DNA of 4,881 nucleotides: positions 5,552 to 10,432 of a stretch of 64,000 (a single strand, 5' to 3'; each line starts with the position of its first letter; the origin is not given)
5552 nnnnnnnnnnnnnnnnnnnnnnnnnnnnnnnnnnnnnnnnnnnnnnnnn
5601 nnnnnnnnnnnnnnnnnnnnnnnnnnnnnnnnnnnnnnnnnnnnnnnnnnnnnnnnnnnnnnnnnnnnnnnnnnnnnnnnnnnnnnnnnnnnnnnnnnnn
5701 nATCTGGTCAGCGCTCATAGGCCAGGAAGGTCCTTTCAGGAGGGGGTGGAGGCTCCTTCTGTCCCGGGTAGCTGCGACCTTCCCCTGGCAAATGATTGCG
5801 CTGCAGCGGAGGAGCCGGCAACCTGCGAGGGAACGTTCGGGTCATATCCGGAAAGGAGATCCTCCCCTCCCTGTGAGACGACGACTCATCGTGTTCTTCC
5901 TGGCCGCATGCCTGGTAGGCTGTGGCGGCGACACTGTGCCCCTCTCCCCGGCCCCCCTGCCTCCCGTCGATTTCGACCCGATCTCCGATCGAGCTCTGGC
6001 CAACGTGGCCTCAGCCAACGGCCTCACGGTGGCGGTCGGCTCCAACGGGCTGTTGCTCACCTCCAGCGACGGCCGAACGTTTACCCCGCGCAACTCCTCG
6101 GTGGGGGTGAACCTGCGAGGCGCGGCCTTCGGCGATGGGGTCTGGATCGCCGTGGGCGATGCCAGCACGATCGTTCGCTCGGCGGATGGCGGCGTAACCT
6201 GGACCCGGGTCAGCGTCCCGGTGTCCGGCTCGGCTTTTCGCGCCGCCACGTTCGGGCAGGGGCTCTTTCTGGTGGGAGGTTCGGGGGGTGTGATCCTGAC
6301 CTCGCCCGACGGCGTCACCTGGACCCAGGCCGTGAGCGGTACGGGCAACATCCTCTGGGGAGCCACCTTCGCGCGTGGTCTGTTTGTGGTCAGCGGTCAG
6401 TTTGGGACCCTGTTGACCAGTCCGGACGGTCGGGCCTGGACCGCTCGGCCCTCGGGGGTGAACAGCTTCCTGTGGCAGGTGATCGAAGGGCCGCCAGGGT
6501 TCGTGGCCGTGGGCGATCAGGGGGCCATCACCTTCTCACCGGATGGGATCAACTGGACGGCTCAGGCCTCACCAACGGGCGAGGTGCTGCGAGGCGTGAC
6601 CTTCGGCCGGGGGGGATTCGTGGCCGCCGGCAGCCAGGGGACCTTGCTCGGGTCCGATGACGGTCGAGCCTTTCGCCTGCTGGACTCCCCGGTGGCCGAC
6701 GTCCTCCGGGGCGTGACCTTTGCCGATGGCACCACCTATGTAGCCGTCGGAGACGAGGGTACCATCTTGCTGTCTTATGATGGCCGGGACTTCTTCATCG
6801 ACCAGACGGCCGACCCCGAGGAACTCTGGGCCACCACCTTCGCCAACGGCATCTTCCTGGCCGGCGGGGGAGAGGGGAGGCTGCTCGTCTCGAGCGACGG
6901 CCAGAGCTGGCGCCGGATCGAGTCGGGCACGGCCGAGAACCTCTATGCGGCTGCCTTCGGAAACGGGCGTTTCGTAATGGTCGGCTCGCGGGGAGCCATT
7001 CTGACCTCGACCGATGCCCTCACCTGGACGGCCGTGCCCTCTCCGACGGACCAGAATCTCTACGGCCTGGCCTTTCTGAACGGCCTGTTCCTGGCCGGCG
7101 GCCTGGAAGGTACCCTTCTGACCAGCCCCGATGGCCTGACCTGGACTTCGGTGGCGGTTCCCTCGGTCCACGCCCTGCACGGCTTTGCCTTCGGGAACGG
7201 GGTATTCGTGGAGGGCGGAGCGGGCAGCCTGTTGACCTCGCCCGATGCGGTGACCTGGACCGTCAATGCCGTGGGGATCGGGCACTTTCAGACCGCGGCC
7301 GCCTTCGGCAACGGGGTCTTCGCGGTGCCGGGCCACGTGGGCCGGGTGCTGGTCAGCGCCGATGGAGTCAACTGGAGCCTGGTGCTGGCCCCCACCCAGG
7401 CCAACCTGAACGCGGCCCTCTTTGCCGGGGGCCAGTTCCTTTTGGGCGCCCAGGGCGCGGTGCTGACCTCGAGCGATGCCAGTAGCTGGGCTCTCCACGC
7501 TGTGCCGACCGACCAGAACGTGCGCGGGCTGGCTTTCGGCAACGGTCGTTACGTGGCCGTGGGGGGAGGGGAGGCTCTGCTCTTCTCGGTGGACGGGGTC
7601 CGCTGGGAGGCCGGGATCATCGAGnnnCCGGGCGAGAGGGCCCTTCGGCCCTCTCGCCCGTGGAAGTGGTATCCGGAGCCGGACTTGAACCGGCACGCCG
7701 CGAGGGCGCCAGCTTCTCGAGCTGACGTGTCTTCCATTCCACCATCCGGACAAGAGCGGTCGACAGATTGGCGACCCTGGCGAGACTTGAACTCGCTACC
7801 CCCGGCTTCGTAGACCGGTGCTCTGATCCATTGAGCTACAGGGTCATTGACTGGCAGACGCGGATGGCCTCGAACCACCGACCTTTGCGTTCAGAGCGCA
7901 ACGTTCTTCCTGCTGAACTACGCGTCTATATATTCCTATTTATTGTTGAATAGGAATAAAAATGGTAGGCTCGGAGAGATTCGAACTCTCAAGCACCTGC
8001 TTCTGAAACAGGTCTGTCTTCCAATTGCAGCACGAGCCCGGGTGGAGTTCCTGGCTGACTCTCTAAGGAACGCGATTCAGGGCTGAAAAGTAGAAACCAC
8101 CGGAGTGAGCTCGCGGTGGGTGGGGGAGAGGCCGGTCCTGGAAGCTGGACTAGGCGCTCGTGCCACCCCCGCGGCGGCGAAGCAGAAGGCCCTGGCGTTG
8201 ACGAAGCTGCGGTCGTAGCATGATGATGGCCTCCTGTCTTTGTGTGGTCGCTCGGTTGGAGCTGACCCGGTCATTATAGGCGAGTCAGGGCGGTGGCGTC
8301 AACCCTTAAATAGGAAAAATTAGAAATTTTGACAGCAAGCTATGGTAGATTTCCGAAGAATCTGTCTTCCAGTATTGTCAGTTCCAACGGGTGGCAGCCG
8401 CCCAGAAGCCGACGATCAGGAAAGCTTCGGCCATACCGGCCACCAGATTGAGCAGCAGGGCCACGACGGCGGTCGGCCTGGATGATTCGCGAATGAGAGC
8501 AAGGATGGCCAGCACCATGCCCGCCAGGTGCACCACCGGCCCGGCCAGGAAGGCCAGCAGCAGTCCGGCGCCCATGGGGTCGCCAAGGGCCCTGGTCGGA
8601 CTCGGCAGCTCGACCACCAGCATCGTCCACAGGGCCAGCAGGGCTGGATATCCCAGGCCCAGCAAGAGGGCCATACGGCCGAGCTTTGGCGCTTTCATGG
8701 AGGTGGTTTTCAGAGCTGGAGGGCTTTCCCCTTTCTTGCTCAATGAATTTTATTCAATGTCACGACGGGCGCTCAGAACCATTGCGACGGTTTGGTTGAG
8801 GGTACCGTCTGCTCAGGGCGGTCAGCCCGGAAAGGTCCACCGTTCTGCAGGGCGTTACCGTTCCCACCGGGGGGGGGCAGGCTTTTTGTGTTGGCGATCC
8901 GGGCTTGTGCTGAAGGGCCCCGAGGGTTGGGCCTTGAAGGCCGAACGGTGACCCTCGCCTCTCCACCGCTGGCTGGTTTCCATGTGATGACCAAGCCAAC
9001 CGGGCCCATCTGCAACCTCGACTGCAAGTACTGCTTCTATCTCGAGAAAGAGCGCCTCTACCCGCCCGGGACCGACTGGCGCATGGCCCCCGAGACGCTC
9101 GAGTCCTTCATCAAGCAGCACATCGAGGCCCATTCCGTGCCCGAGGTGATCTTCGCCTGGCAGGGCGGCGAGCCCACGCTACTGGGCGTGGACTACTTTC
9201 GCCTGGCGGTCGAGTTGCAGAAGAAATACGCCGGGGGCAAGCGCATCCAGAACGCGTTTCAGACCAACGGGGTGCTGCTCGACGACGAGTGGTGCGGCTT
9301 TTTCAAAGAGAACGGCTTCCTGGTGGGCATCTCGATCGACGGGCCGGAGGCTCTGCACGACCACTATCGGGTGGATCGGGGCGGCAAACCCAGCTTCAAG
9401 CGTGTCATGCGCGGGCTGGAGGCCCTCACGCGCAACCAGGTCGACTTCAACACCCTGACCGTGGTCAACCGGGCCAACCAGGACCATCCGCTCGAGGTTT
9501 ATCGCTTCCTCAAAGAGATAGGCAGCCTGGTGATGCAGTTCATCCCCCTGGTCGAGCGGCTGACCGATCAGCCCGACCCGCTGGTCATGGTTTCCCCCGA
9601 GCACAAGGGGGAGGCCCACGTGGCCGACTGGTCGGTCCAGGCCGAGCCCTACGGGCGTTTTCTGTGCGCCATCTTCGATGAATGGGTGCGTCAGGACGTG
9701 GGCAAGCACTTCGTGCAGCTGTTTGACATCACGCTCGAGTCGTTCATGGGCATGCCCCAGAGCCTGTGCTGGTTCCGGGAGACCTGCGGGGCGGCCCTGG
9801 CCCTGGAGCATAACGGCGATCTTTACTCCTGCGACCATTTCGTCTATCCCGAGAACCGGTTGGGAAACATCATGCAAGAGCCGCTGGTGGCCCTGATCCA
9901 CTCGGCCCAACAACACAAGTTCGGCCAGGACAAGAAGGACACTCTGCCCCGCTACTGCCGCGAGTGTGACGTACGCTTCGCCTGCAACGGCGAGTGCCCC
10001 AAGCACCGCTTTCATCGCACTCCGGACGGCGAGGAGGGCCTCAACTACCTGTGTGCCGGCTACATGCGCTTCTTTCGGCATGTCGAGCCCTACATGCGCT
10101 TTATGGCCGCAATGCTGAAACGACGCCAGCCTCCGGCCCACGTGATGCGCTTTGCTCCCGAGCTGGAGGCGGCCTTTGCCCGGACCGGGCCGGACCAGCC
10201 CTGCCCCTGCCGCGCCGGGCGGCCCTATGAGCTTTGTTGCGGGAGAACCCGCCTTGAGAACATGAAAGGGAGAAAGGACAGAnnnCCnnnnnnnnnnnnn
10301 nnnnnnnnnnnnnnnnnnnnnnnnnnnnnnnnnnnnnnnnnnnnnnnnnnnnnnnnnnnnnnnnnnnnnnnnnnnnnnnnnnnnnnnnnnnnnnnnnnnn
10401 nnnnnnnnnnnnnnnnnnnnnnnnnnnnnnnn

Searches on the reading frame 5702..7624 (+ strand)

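Call 46: search_protein_families(library=pfam, proteins=[window:5702-7624:+], max_evalue=0.001)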
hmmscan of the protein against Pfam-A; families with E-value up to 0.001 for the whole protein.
window:5702-7624:+ (641 aa): 3 families
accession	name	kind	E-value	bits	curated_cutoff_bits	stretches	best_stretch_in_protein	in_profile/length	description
PF19755.4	DUF6242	-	3.5e-10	40.5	29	0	475-558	124-217/217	Domain of unknown function (DUF6242)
PF14870.12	PSII_BNR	-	1e-07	32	27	0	111-360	33-261/303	Photosynthesis system II assembly factor YCF48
PF15902.12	Sortilin-Vps10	-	0.00015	21.1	33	0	156-209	2-59/446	Sortilin, neurotensin receptor 3,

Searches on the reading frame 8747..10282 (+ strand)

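Call 46: search_protein_families(library=pfam, proteins=[window:8747-10282:+], max_evalue=0.001)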
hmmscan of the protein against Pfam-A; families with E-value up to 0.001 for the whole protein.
window:8747-10282:+ (512 aa): 3 families
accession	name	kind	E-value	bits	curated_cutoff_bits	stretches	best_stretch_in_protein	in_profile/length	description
PF04055.27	Radical_SAM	-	2.9e-20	73.6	29.5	1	85-255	3-166/166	Radical SAM superfamily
PF13186.11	SPASM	-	3.5e-08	34.1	21.5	1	350-408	7-67/67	Iron-sulfur cluster-binding domain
PF02810.21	SEC-C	-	0.00095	19.4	20.4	0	484-500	3-19/19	SEC-C motif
